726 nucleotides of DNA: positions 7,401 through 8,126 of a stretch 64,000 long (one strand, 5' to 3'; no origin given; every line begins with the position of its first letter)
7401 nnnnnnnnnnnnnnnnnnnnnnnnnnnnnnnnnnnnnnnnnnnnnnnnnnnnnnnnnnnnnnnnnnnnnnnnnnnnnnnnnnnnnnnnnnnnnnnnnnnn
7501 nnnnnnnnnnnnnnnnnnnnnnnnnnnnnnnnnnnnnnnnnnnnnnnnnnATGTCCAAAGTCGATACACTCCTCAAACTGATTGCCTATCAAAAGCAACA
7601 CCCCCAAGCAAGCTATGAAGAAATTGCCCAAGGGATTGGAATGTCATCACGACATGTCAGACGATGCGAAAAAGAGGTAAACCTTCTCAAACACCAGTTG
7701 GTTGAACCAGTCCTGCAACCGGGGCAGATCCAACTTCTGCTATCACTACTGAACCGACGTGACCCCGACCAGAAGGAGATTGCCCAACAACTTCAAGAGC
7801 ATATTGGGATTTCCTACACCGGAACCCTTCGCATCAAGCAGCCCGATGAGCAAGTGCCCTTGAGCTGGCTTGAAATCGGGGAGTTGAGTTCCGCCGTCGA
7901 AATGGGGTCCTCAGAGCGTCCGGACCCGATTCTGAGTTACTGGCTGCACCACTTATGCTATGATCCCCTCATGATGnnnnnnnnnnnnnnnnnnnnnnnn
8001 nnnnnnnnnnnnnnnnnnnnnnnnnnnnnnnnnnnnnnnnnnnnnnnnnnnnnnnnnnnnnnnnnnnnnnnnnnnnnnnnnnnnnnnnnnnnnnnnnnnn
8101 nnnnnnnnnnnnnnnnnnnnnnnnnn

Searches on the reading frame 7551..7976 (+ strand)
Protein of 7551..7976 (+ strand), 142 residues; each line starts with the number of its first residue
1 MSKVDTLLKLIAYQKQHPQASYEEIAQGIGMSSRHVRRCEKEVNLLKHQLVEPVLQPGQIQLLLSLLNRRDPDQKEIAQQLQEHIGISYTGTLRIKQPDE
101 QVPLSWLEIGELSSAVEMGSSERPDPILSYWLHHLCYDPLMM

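Call 12: search_protein_families(library=pfam, proteins=[window:7551-7976:+], max_evalue=10)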
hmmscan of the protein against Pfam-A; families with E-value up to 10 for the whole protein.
seq(142 aa): 7 families
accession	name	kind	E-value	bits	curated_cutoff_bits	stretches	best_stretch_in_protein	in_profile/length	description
PF19187.6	HTH_PafC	-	0.00015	22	32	1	3-38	2-37/115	PafC helix-turn-helix domain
PF04545.22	Sigma70_r4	-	0.0039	17.1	24.1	1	19-42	20-43/50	Sigma-70, region 4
PF12793.13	SgrR_N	-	0.0081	16.9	24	1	39-88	65-111/115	Sugar transport-related sRNA regulator N-term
PF13412.12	HTH_24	-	0.01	15.8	21.9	1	8-38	6-36/48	Winged helix-turn-helix DNA-binding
PF13404.12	HTH_AsnC-type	-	0.048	13.9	27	1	16-38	14-36/42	AsnC-type helix-turn-helix domain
PF04539.22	Sigma70_r3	-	0.064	13.8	25.3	1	17-39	18-40/78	Sigma-70 region 3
PF08281.18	Sigma70_r4_2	-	0.18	11.9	25.7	1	21-37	28-44/54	Sigma-70, region 4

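Call 36: search_protein_representatives(protein=window:7551-7955:+)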
Query: 135 residues. Proteins with E-value up to 0.001 (for the whole library): 31; up to 1e-10: 19; up to 1e-30: 4. The best 31 are listed.
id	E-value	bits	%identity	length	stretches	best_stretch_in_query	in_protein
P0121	3.0e-53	195.7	72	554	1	1-134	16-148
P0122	2.0e-51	189.8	78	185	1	1-121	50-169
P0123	1.9e-34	134.9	58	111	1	1-110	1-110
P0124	2.9e-34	134.3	55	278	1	1-135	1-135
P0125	1.7e-30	122.1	74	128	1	1-82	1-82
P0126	3.2e-30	121.3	62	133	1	40-135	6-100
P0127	2.1e-29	118.6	70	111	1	1-87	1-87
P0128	4.2e-25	104.7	50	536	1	1-120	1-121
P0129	3.6e-24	101.7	46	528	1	5-135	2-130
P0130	4.6e-24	101.3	74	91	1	24-89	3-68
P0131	2.2e-23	99.1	65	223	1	55-134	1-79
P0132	3.1e-20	88.9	81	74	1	1-58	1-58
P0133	7.5e-19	84.5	73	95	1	1-62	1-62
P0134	9.0e-18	81.0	44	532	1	1-135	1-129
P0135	1.2e-17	80.6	44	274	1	1-132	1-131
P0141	5.3e-10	55.9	38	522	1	2-99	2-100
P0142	2.7e-09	53.6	30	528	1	1-133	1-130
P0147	1.8e-05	41.2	39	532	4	10-52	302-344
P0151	2.5e-04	37.5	28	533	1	1-110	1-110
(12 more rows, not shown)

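Call 37: search_protein_families(library=pfam, proteins=[P0128, P0129, P0134, P0141, P0142, P0151, P0121, P0147], max_evalue=0.01)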
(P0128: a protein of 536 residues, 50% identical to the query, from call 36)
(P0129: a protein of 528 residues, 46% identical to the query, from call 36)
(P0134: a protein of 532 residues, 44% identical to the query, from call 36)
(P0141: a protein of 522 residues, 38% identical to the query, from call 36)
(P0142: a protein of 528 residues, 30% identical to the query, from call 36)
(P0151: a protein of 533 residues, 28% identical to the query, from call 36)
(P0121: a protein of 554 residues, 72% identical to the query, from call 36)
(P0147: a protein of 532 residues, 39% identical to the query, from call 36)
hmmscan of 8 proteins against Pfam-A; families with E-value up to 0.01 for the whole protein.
P0128 (536 aa): 1 family
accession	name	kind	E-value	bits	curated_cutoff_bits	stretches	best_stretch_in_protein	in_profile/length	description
PF00496.27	SBP_bac_5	-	4.2e-19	69.4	32.4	1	150-377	3-250/368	Bacterial extracellular solute-binding proteins, family 5 Middle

P0129 (528 aa): 1 family
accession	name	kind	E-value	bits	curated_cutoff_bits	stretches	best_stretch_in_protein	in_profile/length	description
PF00496.27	SBP_bac_5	-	2.5e-15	56.9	32.4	1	145-357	3-235/368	Bacterial extracellular solute-binding proteins, family 5 Middle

P0134 (532 aa): 2 families
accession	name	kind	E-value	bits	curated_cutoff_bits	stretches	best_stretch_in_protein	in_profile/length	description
PF00496.27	SBP_bac_5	-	5.2e-11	42.7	32.4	1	146-339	5-218/368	Bacterial extracellular solute-binding proteins, family 5 Middle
PF19187.6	HTH_PafC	-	0.00085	19.6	32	1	3-37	2-36/115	PafC helix-turn-helix domain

P0141 (522 aa): 2 families
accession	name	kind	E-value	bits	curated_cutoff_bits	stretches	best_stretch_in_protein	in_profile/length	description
PF00496.27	SBP_bac_5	-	3.6e-18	66.3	32.4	1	146-330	1-209/368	Bacterial extracellular solute-binding proteins, family 5 Middle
PF13412.12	HTH_24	-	0.0077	16.2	21.9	0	11-45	9-43/48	Winged helix-turn-helix DNA-binding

P0142 (528 aa): 2 families
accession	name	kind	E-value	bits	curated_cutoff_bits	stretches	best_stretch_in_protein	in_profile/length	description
PF00496.27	SBP_bac_5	-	5.7e-28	98.5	32.4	1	147-357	3-235/368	Bacterial extracellular solute-binding proteins, family 5 Middle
PF21320.3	HTH_65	-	0.00049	20.7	24.1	1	9-37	14-42/75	Rv2258c-like winged HTH domain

P0151 (533 aa): 1 family
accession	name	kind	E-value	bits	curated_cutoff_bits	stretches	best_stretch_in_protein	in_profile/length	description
PF00496.27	SBP_bac_5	-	1.5e-18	67.6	32.4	1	155-351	16-235/368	Bacterial extracellular solute-binding proteins, family 5 Middle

P0121 (554 aa): 2 families
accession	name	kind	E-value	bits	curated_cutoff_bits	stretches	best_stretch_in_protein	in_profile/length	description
PF00496.27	SBP_bac_5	-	7.4e-17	62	32.4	1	164-395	3-252/368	Bacterial extracellular solute-binding proteins, family 5 Middle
PF19187.6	HTH_PafC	-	0.0062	16.8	32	0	18-53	2-37/115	PafC helix-turn-helix domain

P0147 (532 aa): 53 families (the best 25 are shown)
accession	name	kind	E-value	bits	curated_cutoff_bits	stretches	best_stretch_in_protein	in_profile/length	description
PF13412.12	HTH_24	-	1.4e-37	127.5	21.9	3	55-86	7-38/48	Winged helix-turn-helix DNA-binding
PF13404.12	HTH_AsnC-type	-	1.3e-32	111.7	27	3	53-88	5-40/42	AsnC-type helix-turn-helix domain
PF13384.12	HTH_23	-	4.8e-25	87.1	24.6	0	502-530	12-40/50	Homeodomain-like domain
PF08279.18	HTH_11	-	6.2e-23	80.9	25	0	250-283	3-37/55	HTH domain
PF01047.28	MarR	-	1.7e-21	76.3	24.6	0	151-178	8-35/59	MarR family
PF13936.12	HTH_38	-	5.6e-20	71.3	27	1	450-485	11-44/44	Helix-turn-helix domain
PF01710.22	HTH_Tnp_IS630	-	3.3e-19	69.5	21.3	1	242-291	51-100/119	Transposase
PF08281.18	Sigma70_r4_2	-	6.9e-18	64.5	25.7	0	311-330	26-45/54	Sigma-70, region 4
PF02796.21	HTH_7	-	7.1e-18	64.9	23.8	0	244-277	3-37/45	Helix-turn-helix domain of resolvase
PF01498.24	HTH_Tnp_Tc3_2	-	2.6e-16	60.1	31.5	0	53-100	1-48/72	Transposase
PF09339.16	HTH_IclR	-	6e-16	58.4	22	0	453-483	10-40/52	IclR helix-turn-helix domain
PF12728.13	HTH_17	-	2.2e-15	57.1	27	1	215-259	3-50/51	Helix-turn-helix domain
PF13518.12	HTH_28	-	2.9e-14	53.3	25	0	262-285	13-36/52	Helix-turn-helix domain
PF12802.13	MarR_2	-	1.2e-13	51.4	27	0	301-328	9-37/61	MarR family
PF04545.22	Sigma70_r4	-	7.3e-13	48.3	24.1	1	309-332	18-41/50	Sigma-70, region 4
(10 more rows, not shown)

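Call 73: list_cluster_members(proteins=[P0128, P0129, P0134, P0141, P0142, P0151, P0001])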
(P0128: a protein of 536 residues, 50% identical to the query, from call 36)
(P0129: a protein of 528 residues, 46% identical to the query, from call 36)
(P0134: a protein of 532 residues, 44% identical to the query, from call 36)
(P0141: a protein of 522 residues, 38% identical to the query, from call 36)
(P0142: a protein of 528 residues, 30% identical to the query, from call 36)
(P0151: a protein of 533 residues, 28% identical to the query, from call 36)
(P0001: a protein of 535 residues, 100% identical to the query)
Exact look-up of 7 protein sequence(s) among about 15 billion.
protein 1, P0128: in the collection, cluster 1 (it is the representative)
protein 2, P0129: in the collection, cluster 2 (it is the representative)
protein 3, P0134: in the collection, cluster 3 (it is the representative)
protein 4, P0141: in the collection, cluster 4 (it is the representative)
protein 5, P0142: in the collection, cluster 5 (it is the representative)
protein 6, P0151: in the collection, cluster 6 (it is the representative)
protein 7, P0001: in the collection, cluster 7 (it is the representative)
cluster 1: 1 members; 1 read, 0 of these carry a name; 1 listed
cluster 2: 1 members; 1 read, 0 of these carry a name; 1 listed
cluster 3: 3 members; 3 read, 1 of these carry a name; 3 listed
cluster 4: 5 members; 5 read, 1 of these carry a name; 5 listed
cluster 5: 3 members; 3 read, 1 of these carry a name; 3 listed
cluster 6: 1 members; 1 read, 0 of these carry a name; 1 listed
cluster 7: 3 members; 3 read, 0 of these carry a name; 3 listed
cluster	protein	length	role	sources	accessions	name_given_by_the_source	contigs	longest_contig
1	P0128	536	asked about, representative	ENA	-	-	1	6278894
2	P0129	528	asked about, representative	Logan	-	-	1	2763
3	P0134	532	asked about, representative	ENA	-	-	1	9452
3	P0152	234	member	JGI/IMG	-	hypothetical protein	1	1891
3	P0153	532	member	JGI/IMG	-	-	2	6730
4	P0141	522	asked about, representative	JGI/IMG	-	-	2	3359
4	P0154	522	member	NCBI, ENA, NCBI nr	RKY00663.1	hypothetical protein DRP77_11045 [Candidatus Poribacteria bacterium] | MAG: hypothetical protein DRP77_11045 [Candidatus Poribacteria bacterium]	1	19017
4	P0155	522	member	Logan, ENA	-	-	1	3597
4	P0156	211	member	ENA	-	-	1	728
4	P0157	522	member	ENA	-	-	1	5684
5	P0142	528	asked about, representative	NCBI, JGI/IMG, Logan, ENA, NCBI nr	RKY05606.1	hypothetical protein DRP77_00465 [Candidatus Poribacteria bacterium] | MAG: hypothetical protein DRP77_00465 [Candidatus Poribacteria bacterium]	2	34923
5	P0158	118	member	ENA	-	-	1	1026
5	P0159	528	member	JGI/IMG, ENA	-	-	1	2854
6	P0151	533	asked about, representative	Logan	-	-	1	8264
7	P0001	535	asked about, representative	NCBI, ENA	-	-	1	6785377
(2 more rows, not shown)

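Call 74: find_encoding_contigs(protein=P0142, flank=8000, max_places=2)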
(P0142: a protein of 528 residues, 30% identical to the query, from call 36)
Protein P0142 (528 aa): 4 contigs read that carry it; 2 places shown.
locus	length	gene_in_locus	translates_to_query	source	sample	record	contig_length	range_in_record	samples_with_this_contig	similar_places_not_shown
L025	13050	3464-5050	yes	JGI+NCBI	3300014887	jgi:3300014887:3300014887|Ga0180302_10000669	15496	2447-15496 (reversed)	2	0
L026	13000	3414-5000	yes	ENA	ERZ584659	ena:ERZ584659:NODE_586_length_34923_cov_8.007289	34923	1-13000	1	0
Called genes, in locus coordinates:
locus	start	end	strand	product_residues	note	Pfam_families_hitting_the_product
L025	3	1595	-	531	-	?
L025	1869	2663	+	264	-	PF06452:CBM9_1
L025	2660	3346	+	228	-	PF06439:3keto-disac_hyd (faint)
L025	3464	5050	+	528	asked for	PF00496:SBP_bac_5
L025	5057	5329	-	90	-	PF00216:Bac_DNA_binding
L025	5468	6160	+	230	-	-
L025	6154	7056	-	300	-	-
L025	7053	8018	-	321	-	PF01820:Dala_Dala_lig_N, PF01071:GARS_A (weak), PF02655:ATP-grasp_3 (weak), PF02222:ATP-grasp, PF07478:Dala_Dala_lig_C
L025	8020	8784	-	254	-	PF01261:AP_endonuc_2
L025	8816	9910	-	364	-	PF00070:Pyr_redox (weak), PF00890:FAD_binding_2, PF01134:GIDA (faint), PF01266:DAO, PF03486:HI0933_like (faint), PF07992:Pyr_redox_2 (weak), PF12831:FAD_oxidored, PF13450:NAD_binding_8 (weak)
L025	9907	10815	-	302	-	PF00892:EamA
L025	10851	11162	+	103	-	PF01910:Thiamine_BP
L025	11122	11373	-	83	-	-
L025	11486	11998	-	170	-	-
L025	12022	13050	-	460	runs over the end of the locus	-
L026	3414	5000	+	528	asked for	PF00496:SBP_bac_5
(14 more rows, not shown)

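Call 75: find_encoding_contigs(protein=P0154, flank=8000, max_places=2)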
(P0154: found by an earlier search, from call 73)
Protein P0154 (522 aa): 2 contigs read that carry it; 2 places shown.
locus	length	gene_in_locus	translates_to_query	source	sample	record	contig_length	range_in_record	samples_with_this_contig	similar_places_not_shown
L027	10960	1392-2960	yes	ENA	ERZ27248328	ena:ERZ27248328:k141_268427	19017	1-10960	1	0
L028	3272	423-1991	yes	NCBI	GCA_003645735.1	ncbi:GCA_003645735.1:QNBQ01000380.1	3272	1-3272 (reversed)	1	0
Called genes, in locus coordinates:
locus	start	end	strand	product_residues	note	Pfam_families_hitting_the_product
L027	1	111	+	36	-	?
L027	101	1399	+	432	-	PF04055:Radical_SAM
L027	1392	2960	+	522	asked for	PF00496:SBP_bac_5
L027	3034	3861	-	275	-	PF02899:Phage_int_SAM_1, PF00589:Phage_integrase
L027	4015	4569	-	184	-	PF12728:HTH_17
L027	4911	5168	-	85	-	PF02661:Fic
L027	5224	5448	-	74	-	-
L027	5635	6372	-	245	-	-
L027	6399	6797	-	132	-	-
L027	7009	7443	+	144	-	PF12728:HTH_17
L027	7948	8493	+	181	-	PF00589:Phage_integrase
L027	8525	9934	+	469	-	PF02384:N6_Mtase, PF07669:Eco57I, PF12950:TaqI_C (weak)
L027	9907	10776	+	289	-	-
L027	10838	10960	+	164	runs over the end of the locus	PF13614:AAA_31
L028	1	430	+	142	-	?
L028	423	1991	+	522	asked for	PF00496:SBP_bac_5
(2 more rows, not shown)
